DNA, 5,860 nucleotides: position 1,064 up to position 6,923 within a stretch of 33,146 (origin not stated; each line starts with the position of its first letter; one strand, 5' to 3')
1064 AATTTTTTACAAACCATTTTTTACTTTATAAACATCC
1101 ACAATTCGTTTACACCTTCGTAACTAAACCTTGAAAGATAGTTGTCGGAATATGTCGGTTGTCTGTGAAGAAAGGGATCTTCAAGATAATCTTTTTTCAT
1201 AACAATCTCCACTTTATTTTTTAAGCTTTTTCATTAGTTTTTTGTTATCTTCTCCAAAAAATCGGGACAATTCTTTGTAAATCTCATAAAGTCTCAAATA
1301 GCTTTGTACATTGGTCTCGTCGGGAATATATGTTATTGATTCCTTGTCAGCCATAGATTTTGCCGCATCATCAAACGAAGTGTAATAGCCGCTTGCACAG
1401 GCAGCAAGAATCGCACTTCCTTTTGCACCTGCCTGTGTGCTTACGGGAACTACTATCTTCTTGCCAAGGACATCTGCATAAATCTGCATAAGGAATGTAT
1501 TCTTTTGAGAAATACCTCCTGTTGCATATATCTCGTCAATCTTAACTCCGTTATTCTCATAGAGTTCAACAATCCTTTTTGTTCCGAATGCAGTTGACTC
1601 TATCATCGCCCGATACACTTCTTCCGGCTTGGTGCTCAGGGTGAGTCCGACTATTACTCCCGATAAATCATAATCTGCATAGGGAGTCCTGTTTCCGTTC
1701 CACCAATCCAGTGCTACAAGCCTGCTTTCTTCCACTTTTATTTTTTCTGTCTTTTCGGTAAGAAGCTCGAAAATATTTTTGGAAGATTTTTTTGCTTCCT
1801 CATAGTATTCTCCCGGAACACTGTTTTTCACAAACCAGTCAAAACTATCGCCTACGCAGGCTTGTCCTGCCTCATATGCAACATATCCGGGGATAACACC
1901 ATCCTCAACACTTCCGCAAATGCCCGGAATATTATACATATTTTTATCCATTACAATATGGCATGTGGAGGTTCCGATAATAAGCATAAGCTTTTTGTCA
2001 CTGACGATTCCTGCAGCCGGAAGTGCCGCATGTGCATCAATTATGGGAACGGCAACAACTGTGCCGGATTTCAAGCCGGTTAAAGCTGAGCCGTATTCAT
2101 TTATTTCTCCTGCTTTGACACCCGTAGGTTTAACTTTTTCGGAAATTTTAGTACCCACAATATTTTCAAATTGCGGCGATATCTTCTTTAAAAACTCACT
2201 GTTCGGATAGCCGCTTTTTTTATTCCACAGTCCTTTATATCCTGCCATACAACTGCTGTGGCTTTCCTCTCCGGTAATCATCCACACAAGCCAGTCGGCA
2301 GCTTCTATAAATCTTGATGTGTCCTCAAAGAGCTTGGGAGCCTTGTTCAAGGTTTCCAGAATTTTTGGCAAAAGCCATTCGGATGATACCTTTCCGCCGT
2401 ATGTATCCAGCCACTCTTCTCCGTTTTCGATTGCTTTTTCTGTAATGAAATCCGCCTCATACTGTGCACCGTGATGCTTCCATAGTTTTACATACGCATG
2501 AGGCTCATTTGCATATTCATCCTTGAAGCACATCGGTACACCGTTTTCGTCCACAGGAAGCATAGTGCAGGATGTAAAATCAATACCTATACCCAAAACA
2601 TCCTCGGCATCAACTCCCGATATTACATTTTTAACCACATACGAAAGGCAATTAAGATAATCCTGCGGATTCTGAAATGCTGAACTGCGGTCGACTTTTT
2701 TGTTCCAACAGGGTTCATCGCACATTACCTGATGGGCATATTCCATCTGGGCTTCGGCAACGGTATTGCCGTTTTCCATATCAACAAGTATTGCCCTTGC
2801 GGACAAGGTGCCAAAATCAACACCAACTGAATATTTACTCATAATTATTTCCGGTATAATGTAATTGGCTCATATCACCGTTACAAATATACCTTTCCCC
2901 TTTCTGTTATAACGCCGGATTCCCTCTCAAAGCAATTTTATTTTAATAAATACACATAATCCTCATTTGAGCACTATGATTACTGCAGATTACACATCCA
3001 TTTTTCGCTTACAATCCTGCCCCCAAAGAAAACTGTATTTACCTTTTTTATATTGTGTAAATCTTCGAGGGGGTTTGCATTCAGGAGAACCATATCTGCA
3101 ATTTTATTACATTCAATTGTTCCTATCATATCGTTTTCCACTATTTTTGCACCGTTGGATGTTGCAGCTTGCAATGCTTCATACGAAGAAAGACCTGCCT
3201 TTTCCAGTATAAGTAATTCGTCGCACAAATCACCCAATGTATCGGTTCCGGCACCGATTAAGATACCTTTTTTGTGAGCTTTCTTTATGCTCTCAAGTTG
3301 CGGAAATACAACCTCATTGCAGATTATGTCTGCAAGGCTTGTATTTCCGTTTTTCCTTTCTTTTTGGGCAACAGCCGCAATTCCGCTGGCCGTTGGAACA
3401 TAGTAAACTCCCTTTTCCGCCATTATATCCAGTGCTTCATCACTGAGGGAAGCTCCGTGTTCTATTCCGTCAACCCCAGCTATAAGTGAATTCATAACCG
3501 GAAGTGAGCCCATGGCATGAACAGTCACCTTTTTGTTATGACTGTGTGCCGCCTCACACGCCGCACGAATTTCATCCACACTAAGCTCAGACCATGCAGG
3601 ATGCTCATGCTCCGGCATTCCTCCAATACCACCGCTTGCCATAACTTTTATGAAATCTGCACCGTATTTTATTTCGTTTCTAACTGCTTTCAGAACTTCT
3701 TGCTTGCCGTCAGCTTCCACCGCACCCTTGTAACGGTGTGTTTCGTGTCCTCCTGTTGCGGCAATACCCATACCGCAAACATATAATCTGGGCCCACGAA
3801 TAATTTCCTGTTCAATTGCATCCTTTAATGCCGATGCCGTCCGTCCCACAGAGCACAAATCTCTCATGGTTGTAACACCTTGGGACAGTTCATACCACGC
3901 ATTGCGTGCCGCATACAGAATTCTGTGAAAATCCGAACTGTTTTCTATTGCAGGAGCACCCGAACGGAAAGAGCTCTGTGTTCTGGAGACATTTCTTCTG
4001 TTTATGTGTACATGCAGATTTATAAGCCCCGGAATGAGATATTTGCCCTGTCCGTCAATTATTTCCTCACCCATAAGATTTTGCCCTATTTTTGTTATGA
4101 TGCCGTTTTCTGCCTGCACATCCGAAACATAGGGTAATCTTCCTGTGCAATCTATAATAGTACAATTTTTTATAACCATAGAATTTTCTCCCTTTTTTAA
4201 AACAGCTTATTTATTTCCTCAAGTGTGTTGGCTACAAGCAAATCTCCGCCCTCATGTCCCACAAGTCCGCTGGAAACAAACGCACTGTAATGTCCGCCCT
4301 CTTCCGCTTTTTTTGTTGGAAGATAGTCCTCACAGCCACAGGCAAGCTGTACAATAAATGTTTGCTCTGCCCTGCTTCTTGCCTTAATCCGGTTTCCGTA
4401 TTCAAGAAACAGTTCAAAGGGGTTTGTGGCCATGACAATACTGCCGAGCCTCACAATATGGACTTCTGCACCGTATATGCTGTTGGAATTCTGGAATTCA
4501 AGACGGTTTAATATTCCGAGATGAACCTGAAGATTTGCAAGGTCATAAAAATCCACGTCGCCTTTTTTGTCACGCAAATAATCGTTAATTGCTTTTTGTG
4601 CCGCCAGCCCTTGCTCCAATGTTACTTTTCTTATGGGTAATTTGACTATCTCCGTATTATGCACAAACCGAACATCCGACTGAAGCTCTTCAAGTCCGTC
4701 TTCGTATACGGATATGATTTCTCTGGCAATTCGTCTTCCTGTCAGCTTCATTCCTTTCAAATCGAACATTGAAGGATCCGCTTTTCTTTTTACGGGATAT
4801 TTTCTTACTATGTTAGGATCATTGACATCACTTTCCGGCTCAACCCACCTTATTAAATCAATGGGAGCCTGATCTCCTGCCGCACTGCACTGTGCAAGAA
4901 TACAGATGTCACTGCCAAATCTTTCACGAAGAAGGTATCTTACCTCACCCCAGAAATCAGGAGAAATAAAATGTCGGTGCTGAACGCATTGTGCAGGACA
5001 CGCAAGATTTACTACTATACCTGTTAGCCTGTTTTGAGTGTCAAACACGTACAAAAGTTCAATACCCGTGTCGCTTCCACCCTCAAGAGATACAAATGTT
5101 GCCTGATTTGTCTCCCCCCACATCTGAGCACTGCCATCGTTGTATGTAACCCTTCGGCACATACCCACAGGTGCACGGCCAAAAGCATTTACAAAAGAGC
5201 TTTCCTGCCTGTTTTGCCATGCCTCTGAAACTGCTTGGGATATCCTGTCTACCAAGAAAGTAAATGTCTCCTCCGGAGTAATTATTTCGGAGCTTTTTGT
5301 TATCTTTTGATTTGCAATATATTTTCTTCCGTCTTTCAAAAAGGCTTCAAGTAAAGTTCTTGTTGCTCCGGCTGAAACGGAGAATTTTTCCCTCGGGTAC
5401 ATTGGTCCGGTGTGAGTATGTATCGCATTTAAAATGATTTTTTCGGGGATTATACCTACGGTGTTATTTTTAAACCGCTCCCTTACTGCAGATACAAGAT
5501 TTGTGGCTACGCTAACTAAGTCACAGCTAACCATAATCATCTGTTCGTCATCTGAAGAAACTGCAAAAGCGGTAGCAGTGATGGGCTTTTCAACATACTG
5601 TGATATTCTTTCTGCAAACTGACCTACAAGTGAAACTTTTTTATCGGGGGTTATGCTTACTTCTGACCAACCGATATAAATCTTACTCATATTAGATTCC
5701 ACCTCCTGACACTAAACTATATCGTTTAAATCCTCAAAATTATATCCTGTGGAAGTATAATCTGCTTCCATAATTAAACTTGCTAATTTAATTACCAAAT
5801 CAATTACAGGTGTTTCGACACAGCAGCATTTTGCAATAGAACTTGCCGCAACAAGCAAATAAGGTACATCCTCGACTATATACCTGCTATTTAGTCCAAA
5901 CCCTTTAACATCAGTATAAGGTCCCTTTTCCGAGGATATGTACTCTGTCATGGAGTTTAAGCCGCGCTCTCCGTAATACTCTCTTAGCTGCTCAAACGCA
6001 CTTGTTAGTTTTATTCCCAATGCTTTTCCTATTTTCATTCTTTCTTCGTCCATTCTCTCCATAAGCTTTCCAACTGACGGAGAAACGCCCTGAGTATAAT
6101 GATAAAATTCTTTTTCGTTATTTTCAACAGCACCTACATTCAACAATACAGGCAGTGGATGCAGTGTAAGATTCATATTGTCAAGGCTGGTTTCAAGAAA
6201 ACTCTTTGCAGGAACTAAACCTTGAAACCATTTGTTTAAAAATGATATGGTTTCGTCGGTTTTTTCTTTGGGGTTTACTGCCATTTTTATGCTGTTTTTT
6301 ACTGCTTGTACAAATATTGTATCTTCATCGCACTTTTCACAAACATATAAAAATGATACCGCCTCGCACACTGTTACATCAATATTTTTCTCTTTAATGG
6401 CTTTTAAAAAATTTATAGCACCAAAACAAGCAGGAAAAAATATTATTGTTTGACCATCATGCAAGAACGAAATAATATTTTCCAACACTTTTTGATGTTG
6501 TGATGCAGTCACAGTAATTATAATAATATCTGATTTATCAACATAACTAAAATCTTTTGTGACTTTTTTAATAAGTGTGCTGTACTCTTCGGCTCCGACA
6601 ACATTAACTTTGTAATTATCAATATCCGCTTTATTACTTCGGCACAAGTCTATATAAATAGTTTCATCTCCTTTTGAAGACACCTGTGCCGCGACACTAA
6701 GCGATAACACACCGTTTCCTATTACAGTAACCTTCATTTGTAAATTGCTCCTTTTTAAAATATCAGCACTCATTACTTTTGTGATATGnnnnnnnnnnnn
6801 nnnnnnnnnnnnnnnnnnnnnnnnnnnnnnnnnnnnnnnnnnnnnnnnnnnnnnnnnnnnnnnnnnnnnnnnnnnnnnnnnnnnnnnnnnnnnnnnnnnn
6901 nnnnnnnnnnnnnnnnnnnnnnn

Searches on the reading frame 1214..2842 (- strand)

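Call 6: search_protein_families(library=pfam, proteins=[window:1214-2842:-], max_evalue=0.001)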
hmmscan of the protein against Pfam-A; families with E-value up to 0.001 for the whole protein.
window:1214-2842:- (542 aa): 2 families
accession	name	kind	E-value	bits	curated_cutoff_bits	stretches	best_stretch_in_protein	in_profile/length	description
PF02782.22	FGGY_C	-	1.5e-45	155.9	27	1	286-483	2-197/198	FGGY family of carbohydrate kinases, C-terminal domain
PF00370.27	FGGY_N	-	6.4e-13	49.3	28.8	1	4-273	1-242/245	FGGY family of carbohydrate kinases, N-terminal domain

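Call 77: search_protein_families(library=ncbifam, proteins=[window:1214-2842:-], max_evalue=0.00001)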
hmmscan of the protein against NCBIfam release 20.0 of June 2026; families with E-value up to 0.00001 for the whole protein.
window:1214-2842:- (542 aa): 10 families
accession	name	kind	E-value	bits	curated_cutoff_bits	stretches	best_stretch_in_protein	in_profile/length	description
NF003154.0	PRK04123.1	equivalog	1.7e-203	677.3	428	1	2-541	3-549/554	ribulokinase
TIGR01234.1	L-ribulokinase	equivalog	6.2e-188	625.9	583.25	1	3-533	1-534/536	ribulokinase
TIGR01315.1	5C_CHO_kinase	subfamily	2.5e-69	234.4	408.7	1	6-527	3-535/541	FGGY family pentulose kinase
TIGR01312.1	XylB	equivalog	5.9e-46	157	380.25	1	6-525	1-479/481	xylulokinase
NF008187.0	PRK10939.1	equivalog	9.2e-33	113.6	528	1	2-525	3-499/521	autoinducer-2 kinase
NF000756.0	PRK00047.1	subfamily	4.1e-27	94.6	498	1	381-504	349-472/502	glycerol kinase GlpK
TIGR01314.1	gntK_FGGY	equivalog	5.7e-27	94.4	648.55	1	4-534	1-498/505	gluconokinase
TIGR01311.1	glycerol_kin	equivalog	5.9e-26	90.8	590.35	1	381-510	347-475/496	glycerol kinase GlpK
TIGR02628.1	fuculo_kin_coli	equivalog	3.3e-13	49.4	470.9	1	166-501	142-459/465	L-fuculokinase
NF011601.0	PRK15027.1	equivalog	1.2e-10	40.5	912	1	6-525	3-475/484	xylulokinase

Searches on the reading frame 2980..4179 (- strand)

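Call 6: search_protein_families(library=pfam, proteins=[window:2980-4179:-], max_evalue=0.001)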
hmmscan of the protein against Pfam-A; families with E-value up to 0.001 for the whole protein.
window:2980-4179:- (399 aa): 2 families
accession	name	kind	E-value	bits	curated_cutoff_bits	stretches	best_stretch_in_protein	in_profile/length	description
PF01979.26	Amidohydro_1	-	6.2e-42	144.5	25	1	47-390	1-345/345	Amidohydrolase family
PF07969.17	Amidohydro_3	-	5.3e-13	49.7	29.7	1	172-390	228-471/472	Amidohydrolase family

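Call 77: search_protein_families(library=ncbifam, proteins=[window:2980-4179:-], max_evalue=0.00001)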
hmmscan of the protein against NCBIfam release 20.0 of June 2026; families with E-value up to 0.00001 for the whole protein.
window:2980-4179:- (399 aa): 30 families (the best 25 are shown)
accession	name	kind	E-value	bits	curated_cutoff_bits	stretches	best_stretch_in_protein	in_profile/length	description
NF051886.1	XaaProDiPepCaul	equivalog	5.1e-62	210.2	500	1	13-390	13-397/398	Xaa-Pro dipeptidase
NF006268.0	PRK08417.1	equivalog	4.4e-14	52.3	499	1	1-67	1-66/406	metal-dependent hydrolase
TIGR01178.1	ade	equivalog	3.9e-12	45.4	472.5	1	1-61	2-61/552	adenine deaminase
NF006056.0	PRK08204.1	subfamily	6.5e-12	45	391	0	2-114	6-129/449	hypothetical protein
NF006689.0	PRK09237.1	equivalog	1.1e-11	43.9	371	1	1-66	5-73/383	amidohydrolase/deacetylase family metallohydrolase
NF004995.0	PRK06380.1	subfamily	2.8e-11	43.1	567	1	2-62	4-66/418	metal-dependent hydrolase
NF006845.0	PRK09357.2-6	equivalog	3.2e-11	42.6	728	1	2-77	4-81/428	dihydroorotase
TIGR02318.1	phosphono_phnM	equivalog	7.1e-10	38.3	390.55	0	20-118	17-104/376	phosphonate metabolism protein PhnM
NF005557.0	PRK07228.1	equivalog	9.8e-10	37.7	522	0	14-128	17-140/445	5'-deoxyadenosine deaminase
NF006839.0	PRK09357.1-4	equivalog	2e-09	36.6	576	1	1-61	2-64/422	dihydroorotase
TIGR02033.1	D-hydantoinase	equivalog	2.8e-09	36.4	393.25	1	2-98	2-100/454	dihydropyrimidinase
NF002668.0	PRK02382.1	equivalog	1.1e-08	34.2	452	1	1-65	1-63/436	dihydroorotase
NF006560.0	PRK09061.1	subfamily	1.2e-08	33.7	340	1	1-68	28-96/517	amidohydrolase family protein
NF006055.0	PRK08203.1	equivalog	1.4e-08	33.8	532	0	328-387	352-411/455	8-oxoguanine deaminase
NF011990.0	PRK15446.2-6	subfamily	3.1e-08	32.7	233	0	1-68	3-76/390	alpha-D-ribose 1-methylphosphonate 5-triphosphate diphosphatase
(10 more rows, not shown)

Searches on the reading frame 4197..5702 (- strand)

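Call 6: search_protein_families(library=pfam, proteins=[window:4197-5702:-], max_evalue=0.001)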
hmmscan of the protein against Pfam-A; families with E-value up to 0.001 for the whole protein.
window:4197-5702:- (501 aa): 1 family
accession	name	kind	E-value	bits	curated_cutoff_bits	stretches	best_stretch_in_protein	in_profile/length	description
PF04734.18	Ceramidase_alk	-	0.00011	21.4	32.1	0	41-100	36-98/509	Neutral/alkaline non-lysosomal ceramidase, N-terminal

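Call 10: search_protein_families(library=ncbifam, proteins=[window:4197-5702:-], max_evalue=0.1)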
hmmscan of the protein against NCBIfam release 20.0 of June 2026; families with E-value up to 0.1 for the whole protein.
window:4197-5702:- (501 aa): 0 families

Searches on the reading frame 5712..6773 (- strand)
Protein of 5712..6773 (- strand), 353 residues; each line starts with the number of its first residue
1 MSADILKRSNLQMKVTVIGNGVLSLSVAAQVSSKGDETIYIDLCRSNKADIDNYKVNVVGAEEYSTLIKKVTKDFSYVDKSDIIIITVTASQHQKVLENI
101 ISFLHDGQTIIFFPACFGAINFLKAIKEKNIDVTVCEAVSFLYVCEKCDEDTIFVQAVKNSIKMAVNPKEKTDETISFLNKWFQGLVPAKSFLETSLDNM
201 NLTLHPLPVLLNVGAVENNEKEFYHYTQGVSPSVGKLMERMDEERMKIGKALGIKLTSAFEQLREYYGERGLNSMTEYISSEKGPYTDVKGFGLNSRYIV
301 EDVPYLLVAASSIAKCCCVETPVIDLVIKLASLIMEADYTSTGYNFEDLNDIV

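Call 6: search_protein_families(library=pfam, proteins=[window:5712-6773:-], max_evalue=0.001)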
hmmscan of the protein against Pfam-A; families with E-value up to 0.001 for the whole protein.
window:5712-6773:- (353 aa): 2 families
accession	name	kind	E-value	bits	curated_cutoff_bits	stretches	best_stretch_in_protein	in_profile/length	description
PF02317.23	Octopine_DH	-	6.5e-43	146.8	30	1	189-335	2-150/150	NAD/NADP octopine/nopaline dehydrogenase, alpha-helical domain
PF02558.23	ApbA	-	7.1e-05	22.9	22.2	1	15-124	1-110/150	Ketopantoate reductase PanE/ApbA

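Call 77: search_protein_families(library=ncbifam, proteins=[window:5712-6773:-], max_evalue=0.00001)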
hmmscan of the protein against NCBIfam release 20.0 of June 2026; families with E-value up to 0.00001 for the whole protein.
window:5712-6773:- (353 aa): 2 families
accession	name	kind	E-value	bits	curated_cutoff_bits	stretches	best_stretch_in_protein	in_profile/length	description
NF005093.0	PRK06522.2-4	equivalog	1.1e-06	28.3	308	1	12-138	3-128/304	2-dehydropantoate 2-reductase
NF005087.0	PRK06522.1-1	equivalog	1.4e-06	27.7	351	1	13-136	1-119/296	2-dehydropantoate 2-reductase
